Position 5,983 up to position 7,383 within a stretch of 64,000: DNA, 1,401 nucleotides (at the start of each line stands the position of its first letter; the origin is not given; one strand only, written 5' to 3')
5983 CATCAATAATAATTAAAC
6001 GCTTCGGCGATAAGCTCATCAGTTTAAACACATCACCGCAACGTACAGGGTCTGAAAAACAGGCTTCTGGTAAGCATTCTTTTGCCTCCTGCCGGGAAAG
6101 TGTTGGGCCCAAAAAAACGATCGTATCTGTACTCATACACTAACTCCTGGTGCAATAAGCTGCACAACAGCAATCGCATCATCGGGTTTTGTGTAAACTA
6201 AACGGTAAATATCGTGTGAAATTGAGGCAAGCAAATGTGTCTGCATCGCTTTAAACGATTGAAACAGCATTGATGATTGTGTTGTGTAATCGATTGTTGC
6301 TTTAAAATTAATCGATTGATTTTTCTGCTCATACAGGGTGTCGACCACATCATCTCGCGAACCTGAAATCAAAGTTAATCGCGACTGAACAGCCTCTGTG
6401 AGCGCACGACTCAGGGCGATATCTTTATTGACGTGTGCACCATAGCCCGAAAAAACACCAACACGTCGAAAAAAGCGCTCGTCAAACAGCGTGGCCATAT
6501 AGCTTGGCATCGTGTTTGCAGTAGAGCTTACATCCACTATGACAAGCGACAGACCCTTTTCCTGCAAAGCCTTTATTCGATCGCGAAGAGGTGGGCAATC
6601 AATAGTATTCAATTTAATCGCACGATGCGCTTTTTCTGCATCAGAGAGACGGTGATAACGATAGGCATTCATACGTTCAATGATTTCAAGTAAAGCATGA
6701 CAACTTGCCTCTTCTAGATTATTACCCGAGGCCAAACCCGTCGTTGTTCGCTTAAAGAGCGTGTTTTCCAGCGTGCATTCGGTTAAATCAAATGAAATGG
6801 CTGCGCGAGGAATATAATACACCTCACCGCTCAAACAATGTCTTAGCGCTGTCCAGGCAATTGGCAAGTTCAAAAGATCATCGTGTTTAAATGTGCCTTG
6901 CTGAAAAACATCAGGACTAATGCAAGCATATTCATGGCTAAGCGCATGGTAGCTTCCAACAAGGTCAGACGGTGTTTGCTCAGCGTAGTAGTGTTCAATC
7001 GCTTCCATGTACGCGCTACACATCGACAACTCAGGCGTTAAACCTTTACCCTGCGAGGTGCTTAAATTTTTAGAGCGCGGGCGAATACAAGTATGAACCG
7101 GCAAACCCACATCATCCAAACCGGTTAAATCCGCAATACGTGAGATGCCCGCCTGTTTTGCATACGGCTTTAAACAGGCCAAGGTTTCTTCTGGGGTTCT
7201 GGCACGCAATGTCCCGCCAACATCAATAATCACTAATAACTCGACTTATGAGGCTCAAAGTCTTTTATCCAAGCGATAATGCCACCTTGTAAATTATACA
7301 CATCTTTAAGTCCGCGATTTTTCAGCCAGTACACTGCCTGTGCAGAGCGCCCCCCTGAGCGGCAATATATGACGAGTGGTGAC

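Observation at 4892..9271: Self-contained YcaO-TfuA thioamidation module with a dedicated MoaD/ThiS-like carrier, a MoeZ-type E1-rhodanese and an O-methyltransferase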

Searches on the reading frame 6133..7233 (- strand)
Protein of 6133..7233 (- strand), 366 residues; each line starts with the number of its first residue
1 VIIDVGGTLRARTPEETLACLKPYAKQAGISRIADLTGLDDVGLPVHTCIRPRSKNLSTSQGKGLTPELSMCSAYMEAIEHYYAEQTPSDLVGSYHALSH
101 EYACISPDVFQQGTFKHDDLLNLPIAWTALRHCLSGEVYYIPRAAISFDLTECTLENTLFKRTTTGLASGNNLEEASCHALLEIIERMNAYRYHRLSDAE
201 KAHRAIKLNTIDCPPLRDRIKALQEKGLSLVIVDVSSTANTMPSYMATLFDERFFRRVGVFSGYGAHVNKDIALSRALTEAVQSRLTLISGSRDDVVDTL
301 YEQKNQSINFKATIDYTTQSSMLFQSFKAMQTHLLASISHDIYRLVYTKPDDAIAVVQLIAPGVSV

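Call 3: search_protein_families(library=pfam, proteins=[window:6133-7233:-], max_evalue=0.01)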
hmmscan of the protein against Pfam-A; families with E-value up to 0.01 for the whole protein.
window:6133-7233:- (366 aa): 1 family
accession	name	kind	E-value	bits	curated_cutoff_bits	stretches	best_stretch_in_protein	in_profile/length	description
PF02624.21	YcaO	-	9.4e-50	170.2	25.7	1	61-364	1-324/325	YcaO cyclodehydratase, ATP-ad Mg2+-binding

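Call 4: search_protein_families(library=ncbifam, proteins=[window:6133-7233:-], max_evalue=0.01)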
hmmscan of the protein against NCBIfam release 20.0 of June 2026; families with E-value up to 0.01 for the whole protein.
window:6133-7233:- (366 aa): 5 families
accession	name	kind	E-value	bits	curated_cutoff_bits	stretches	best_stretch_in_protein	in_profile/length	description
TIGR00702.1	TIGR00702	domain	3.4e-46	158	75.65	1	13-305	2-289/377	YcaO-type kinase domain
TIGR03266.1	methan_mark_1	equivalog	4.9e-42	144.2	365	1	9-298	2-282/376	YcaO-related McrA-glycine thioamidation protein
TIGR03604.1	TOMM_cyclo_SagD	subfamily_domain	1.3e-21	77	219.25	1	62-328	1-274/377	thiazole/oxazole-forming peptide maturase, SagD family component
NF040716.1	YcaO_for_S12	equivalog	9.5e-14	50.7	700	1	165-285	178-292/571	30S ribosomal protein S12 methylthiotransferase accessory factor YcaO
TIGR03549.1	TIGR03549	equivalog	3e-12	45.6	900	1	164-285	325-440/723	OsmC domain/YcaO domain-containing protein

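Call 11: find_homologous_proteins(query=window:6133-7233:-, max_evalue=1e-10)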
Query window:6133-7233:- (366 aa): 6459 proteins with E <= 1e-10 among 8000 candidates; the best 120 are listed.
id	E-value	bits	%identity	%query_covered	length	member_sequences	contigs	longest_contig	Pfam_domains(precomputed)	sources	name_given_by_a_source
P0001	5.3e-242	820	100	100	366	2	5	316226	PF02624.22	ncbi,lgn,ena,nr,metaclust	ncbi:MAG: hypothetical protein COV52_05415 [Gammaproteobacteria bacterium CG11_big_fil_rev_8_21_14_0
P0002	1.1e-181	622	76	100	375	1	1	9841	PF02624.22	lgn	-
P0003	1.6e-106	374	48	100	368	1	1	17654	PF02624.22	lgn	-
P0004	2.5e-94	334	44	100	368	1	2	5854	PF02624.22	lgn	-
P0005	1.1e-85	306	44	99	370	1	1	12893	PF02624.22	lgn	-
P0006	8.9e-85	303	43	99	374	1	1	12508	PF02624.22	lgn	-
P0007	1.6e-84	302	43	99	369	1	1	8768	PF02624.22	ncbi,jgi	jgi:YcaO-like protein with predicted kinase domain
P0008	2.1e-84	302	45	98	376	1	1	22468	PF02624.22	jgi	jgi:ribosomal protein S12 methylthiotransferase accessory factor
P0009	4.4e-84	301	44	99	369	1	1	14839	PF02624.22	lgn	-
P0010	6.7e-84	300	43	99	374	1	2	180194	PF02624.22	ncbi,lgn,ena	-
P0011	1.0e-82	296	43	99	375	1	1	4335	PF02624.22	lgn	-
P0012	6.1e-82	294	44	99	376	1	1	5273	PF02624.22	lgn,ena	-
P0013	8.5e-82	293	43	99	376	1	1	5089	PF02624.22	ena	-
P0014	1.7e-81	292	40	99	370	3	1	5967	PF02624.22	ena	-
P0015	1.0e-80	290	42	99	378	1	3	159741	PF02624.22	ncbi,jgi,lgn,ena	-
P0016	5.0e-80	287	44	99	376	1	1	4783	PF02624.22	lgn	-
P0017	1.6e-79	286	42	98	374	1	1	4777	PF02624.22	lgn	-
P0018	1.9e-79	285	41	100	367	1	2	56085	PF02624.22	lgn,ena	-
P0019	2.7e-79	285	44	98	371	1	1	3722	PF02624.22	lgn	-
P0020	5.4e-79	284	43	99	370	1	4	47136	PF02624.22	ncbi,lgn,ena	-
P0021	6.1e-79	284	40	99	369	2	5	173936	PF02624.22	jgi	jgi:YcaO-like protein with predicted kinase domain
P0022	1.7e-78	282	40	99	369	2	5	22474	PF02624.22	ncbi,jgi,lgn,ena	jgi:ribosomal protein S12 methylthiotransferase accessory factor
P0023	1.8e-78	282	40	99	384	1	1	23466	PF02624.22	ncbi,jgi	jgi:YcaO-like protein with predicted kinase domain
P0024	1.9e-78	282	42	100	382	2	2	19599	PF02624.22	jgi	jgi:ribosomal protein S12 methylthiotransferase accessory factor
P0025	1.5e-77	279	40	100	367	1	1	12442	PF02624.22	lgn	-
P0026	4.1e-77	278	43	99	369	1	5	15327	PF02624.22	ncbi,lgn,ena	-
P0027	5.3e-77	277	41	99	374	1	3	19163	PF02624.22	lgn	-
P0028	6.5e-77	277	40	99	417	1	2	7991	PF02624.22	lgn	-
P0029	1.2e-76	276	39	99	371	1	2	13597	PF02624.22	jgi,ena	-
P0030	2.5e-76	275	40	99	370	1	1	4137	PF02624.22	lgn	-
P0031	8.0e-76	273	41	98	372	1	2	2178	PF02624.22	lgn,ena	-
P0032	1.3e-75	273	41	99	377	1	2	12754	PF02624.22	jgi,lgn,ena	-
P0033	4.3e-75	271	41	100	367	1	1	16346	PF02624.22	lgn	-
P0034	4.5e-74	268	40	99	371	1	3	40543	PF02624.22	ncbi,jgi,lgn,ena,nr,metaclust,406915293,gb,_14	ncbi:MAG: hypothetical protein ACD_60C00087G0014 [uncultured bacterium]|nr:MAG: hypothetical protein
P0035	6.3e-74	267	41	99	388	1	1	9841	PF02624.22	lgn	-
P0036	1.0e-73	267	40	99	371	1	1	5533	PF02624.22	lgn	-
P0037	3.0e-73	265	41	99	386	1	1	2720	PF02624.22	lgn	-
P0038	6.1e-73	264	39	98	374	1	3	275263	PF02624.22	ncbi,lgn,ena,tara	tara:strand:+ start:96804 stop:97928 length:1125 start_codon:yes stop_codon:yes gene_type:complete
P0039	6.0e-72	261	39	98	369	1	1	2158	PF02624.22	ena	-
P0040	8.1e-72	260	40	98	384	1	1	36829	PF02624.22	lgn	-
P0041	8.4e-72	260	40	99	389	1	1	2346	PF02624.22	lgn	-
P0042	9.8e-72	260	40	100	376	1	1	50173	PF02624.22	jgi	jgi:YcaO-like protein with predicted kinase domain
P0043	1.2e-71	260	40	100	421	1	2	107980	PF02624.22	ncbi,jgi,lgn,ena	jgi:ribosomal protein S12 methylthiotransferase accessory factor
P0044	5.9e-71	257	37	99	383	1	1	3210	PF02624.22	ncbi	-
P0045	4.0e-70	255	40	99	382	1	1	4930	PF02624.22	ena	-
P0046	4.7e-70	255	41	99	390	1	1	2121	PF02624.22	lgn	-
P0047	6.7e-70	254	38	99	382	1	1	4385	PF02624.22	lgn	-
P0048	1.3e-69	253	39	99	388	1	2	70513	PF02624.22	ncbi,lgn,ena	-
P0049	2.5e-69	252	40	99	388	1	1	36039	PF02624.22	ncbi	-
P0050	4.9e-69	251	40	99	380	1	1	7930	PF02624.22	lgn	-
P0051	1.1e-68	250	41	99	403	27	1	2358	PF02624.22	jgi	-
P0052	1.2e-68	250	39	99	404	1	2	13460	PF02624.22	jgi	jgi:ribosomal protein S12 methylthiotransferase accessory factor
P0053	1.3e-68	250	40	99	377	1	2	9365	PF02624.22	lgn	-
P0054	1.6e-68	249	38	99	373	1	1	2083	PF02624.22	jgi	jgi:YcaO-like protein with predicted kinase domain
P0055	3.1e-68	249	38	99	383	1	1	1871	PF02624.22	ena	-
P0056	4.0e-68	248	40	99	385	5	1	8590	PF02624.22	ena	-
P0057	4.5e-68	248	38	99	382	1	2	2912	PF02624.22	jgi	jgi:YcaO-like protein with predicted kinase domain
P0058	5.6e-68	248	39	99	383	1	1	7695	PF02624.22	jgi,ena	-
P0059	6.4e-68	248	41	99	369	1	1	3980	PF02624.22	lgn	-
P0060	6.7e-68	247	40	99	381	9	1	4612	PF02624.22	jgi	jgi:ribosomal protein S12 methylthiotransferase accessory factor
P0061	7.8e-68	247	38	98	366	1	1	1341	PF02624.22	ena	-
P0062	1.3e-67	246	39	99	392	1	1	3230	PF02624.22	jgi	jgi:ribosomal protein S12 methylthiotransferase accessory factor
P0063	2.2e-67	246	38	99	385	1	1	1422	PF02624.22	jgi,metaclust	metaclust:\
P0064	2.5e-67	246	40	99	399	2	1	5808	PF02624.22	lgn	-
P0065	3.8e-67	245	37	98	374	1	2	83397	PF02624.22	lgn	-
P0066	5.4e-67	244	39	99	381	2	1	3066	PF02624.22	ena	-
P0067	6.6e-67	244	40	99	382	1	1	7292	PF02624.22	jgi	jgi:YcaO-like protein with predicted kinase domain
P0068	7.0e-67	244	39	99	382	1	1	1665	PF02624.22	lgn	-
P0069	1.0e-66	244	41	99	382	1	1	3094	PF02624.22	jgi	jgi:ribosomal protein S12 methylthiotransferase accessory factor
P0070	1.1e-66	243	38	99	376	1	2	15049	PF02624.22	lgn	-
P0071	2.3e-66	242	39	99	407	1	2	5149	PF02624.22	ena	-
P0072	4.8e-66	241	39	99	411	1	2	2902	PF02624.22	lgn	-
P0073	4.8e-66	241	38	99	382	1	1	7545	PF02624.22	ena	-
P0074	4.9e-66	241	39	99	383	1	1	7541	PF02624.22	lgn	-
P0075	5.8e-66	241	39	99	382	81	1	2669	PF02624.22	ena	-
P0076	6.4e-66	241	39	99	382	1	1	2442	PF02624.22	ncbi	-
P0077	1.0e-65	240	39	99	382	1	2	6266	PF02624.22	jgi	jgi:YcaO-like protein with predicted kinase domain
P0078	1.1e-65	240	39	99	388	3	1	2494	PF02624.22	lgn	-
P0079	1.6e-65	240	37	99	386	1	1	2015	PF02624.22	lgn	-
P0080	1.6e-65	240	38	99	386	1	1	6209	PF02624.22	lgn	-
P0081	1.7e-65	240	40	99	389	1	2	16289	PF02624.22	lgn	-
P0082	1.8e-65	239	39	99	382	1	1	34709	PF02624.22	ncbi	-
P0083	2.4e-65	239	39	99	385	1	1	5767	PF02624.22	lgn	-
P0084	2.5e-65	239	39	99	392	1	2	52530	PF02624.22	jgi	jgi:ribosomal protein S12 methylthiotransferase accessory factor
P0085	2.9e-65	239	38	99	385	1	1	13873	PF02624.22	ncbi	-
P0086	3.6e-65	238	40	83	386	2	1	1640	PF02624.22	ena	-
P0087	4.1e-65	238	41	99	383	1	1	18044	PF02624.22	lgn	-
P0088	5.4e-65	238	39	99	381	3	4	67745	PF02624.22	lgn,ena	-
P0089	5.5e-65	238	37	98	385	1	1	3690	PF02624.22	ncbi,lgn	ncbi:MAG: YcaO-like family protein [Pseudomonadota bacterium]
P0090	6.9e-65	238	36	99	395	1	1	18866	PF02624.22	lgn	-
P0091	8.0e-65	237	39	98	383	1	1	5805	PF02624.22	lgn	-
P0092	8.2e-65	237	37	98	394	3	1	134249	PF02624.22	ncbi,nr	ncbi:MAG: YcaO-like family protein [Gammaproteobacteria bacterium]|nr:YcaO-like family protein [Gamm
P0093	8.2e-65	237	40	99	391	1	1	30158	PF02624.22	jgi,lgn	-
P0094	1.1e-64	237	38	99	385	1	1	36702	PF02624.22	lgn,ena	-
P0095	1.1e-64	237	39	99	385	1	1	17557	PF02624.22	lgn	-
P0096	1.3e-64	237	38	99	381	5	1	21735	PF02624.22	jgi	jgi:YcaO-like protein with predicted kinase domain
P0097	1.7e-64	236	40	99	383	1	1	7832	PF02624.22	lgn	-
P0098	2.4e-64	236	39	99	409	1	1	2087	PF02624.22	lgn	-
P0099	3.0e-64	235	38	99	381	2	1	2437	PF02624.22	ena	-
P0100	3.3e-64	235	41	86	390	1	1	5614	PF02624.22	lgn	-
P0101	3.4e-64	235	38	99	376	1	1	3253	PF02624.22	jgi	jgi:ribosomal protein S12 methylthiotransferase accessory factor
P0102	3.6e-64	235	38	99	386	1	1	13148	PF02624.22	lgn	-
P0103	4.2e-64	235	44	82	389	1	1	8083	PF02624.22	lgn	-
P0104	4.6e-64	235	39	99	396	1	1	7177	PF02624.22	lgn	-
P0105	5.0e-64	235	37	98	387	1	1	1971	PF02624.22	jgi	jgi:YcaO-like protein with predicted kinase domain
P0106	5.2e-64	235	39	99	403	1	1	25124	PF02624.22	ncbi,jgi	jgi:YcaO-like protein with predicted kinase domain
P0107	5.7e-64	235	36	99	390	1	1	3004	PF02624.22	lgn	-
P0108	6.8e-64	234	39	99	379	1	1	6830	PF02624.22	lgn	-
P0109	7.2e-64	234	37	99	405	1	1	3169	PF02624.22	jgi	jgi:YcaO-like protein with predicted kinase domain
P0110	9.4e-64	234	37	99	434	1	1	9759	PF02624.22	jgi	jgi:ribosomal protein S12 methylthiotransferase accessory factor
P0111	1.2e-63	233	38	98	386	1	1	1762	PF02624.22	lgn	-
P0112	1.2e-63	233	41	89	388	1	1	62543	PF02624.22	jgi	jgi:YcaO-like protein with predicted kinase domain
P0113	1.3e-63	233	38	99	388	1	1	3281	PF02624.22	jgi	jgi:YcaO-like protein with predicted kinase domain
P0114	1.5e-63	233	37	99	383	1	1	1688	PF02624.22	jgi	-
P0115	1.8e-63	233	38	99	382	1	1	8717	PF02624.22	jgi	jgi:YcaO-like protein with predicted kinase domain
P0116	2.7e-63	232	37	99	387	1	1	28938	PF02624.22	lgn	-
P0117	4.3e-63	232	35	99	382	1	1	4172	PF02624.22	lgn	-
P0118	4.3e-63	232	38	99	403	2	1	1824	PF02624.22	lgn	-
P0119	4.6e-63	232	38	99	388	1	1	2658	PF02624.22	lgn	-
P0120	6.3e-63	231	38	99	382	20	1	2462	PF02624.22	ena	-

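Call 13: find_encoding_contigs(protein=P0002, flank=10000, max_places=3)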
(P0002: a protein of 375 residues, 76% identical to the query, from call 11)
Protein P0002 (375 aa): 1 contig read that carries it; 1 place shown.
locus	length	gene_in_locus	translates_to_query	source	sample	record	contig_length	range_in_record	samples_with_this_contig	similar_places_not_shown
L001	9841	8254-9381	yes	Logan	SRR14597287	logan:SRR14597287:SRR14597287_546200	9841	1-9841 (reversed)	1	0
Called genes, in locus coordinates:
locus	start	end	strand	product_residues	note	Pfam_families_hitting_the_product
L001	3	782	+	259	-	?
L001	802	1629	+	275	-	PF00149:Metallophos, PF12850:Metallophos_2 (weak)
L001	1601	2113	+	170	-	PF03695:UPF0149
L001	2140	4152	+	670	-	PF03169:OPT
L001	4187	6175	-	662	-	PF19310:TOP_N (weak), PF01432:Peptidase_M3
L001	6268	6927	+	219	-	PF01596:Methyltransf_3, PF13847:Methyltransf_31 (weak), PF13578:Methyltransf_24, PF13649:Methyltransf_25 (weak)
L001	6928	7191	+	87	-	-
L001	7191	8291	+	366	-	PF00899:ThiF, PF03435:Sacchrp_dh_NADP (faint), PF00581:Rhodanese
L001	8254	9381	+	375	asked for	PF02624:YcaO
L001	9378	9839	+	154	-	?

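Call 14: find_encoding_contigs(protein=P0003, flank=10000, max_places=3)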
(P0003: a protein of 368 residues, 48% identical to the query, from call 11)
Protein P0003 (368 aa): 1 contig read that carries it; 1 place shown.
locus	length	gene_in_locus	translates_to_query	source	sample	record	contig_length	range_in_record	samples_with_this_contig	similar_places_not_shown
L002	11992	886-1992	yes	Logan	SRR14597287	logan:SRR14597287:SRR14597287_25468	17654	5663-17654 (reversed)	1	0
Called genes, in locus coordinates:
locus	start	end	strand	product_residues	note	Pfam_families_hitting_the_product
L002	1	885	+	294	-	?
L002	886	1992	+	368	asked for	PF02624:YcaO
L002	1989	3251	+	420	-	PF07812:TfuA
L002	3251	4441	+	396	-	PF00155:Aminotran_1_2, PF00266:Aminotran_5 (weak), PF00464:SHMT (weak)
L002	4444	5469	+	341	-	PF08240:ADH_N, PF16912:Glu_dehyd_C, PF00107:ADH_zinc_N, PF13602:ADH_zinc_N_2 (weak)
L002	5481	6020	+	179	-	PF25084:LbH_EIF2B (faint), PF25087:GMPPB_C (faint), PF14602:Hexapep_2 (faint), PF00132:Hexapep (weak)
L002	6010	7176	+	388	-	PF07690:MFS_1, PF13347:MFS_2 (weak)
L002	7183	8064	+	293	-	PF04909:Amidohydro_2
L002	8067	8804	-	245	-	PF00106:adh_short, PF01370:Epimerase, PF08659:KR, PF23441:SDR (faint), PF13561:adh_short_C2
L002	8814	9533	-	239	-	PF00596:Aldolase_II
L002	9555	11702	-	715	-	PF17764:PriA_3primeBD, PF00270:DEAD, PF04851:ResIII, PF18319:Zn_ribbon_PriA, PF00271:Helicase_C (weak), PF18074:PriA_C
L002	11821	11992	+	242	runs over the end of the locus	-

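Call 15: find_related_loci(query=A1, collection=genome_contigs, flank=10000)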
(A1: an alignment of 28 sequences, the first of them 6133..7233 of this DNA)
Query A1 (366 aa) in genome_contigs; peptide patterns used: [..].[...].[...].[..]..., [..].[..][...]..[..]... (x = any residue, [..] = any of these).
600 stretches matched a pattern (row limit reached: there are more); 577 encode a relative of the query (tblastn E <= 1e-3); the best 80 are kept; 80 distinct loci.
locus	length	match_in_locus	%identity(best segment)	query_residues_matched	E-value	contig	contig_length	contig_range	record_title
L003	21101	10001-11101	43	4-366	9e-88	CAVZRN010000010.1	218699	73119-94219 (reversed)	MAG: uncultured Gammaproteobacteria bacterium isolate MFD09671.bin.3.6 genome assembly, contig: contig_44950, whole geno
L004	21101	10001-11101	42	3-365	3e-87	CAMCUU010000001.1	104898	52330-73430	MAG: Francisella tularensis subsp. holarctica isolate TE-11nov19-104 genome assembly, contig: TE-11nov19-C100, whole gen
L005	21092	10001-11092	43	4-366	5e-86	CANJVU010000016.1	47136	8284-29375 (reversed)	MAG: Thiotrichales bacterium isolate RH-23may17-780 genome assembly, contig: RH-23may17-C5267, whole genome shotgun sequ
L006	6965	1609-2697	41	4-366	5e-86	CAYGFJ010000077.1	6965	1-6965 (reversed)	MAG TPA_asm: uncultured Francisellaceae bacterium isolate ERP113451_co1_193 genome assembly, contig: NODE_14245_length_6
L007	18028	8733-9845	40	3-364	5e-78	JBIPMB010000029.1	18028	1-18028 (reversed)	MAG: Gammaproteobacteria bacterium isolate ME2015-10-10_3300044731_group6_bin74 Rohwer_bin2488_scaffold_2070_c1, whole g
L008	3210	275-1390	37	4-366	1e-76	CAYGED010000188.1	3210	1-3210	MAG TPA_asm: uncultured Coxiellaceae bacterium isolate ERP113451_co3_76 genome assembly, contig: NODE_36385_length_3210_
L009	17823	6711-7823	40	3-364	1e-75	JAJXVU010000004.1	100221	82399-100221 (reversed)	MAG: Proteobacteria bacterium isolate BP5.bin43 NODE_254_length_100221_cov_2.500659, whole genome shotgun sequence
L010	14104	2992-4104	38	3-364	9e-75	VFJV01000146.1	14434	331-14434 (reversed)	MAG: Gammaproteobacteria bacterium isolate Bin_72_2 c_000002364033, whole genome shotgun sequence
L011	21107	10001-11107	38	7-364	3e-72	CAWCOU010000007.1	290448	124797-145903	MAG: uncultured Gammaproteobacteria bacterium isolate MFD09495.bin.1.55 genome assembly, contig: contig_5147, whole geno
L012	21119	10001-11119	37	1-364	5e-71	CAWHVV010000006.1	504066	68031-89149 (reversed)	MAG: uncultured proteobacterium isolate MFD04463.bin.2.67 genome assembly, contig: contig_4044, whole genome shotgun seq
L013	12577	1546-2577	39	1-361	1e-70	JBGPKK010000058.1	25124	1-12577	MAG: Vicinamibacteria bacterium isolate OBJ_0618_7090110_288 k141_213452_length_25124_cov_47.6325, whole genome shotgun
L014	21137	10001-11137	37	4-362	1e-73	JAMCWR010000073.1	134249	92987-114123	MAG: Gammaproteobacteria bacterium isolate FK_Sedi_B_Bin.52 NODE_153_length_134249_cov_6.435, whole genome shotgun seque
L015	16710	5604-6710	39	4-364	1e-69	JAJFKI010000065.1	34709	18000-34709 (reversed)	MAG: Gammaproteobacteria bacterium isolate OFTM187 OFTM187_64, whole genome shotgun sequence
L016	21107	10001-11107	37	7-364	1e-68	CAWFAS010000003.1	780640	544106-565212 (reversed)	MAG: uncultured Gammaproteobacteria bacterium isolate MFD09286.bin.1.170 genome assembly, contig: contig_62065, whole ge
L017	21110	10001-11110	37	4-364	2e-68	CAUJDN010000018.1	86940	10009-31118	MAG: Acidobacteriota bacterium isolate KLAP208 genome assembly, contig: KLAP208_316177, whole genome shotgun sequence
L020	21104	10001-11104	37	3-365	4e-63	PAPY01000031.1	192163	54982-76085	MAG: Legionellales bacterium isolate SP151 MHASMcontig_173838, whole genome shotgun sequence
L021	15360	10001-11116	35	1-365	4e-59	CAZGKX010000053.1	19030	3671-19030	MAG TPA_asm: uncultured Legionellaceae bacterium isolate binchicken_co266_181 genome assembly, contig: NODE_4712_length_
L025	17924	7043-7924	36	2-303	2e-55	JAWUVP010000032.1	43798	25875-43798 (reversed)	MAG: Gammaproteobacteria bacterium isolate HBSea_ice_MAG142 BAT.142_385991_flag=0_multi=29.0000_len=43798, whole genome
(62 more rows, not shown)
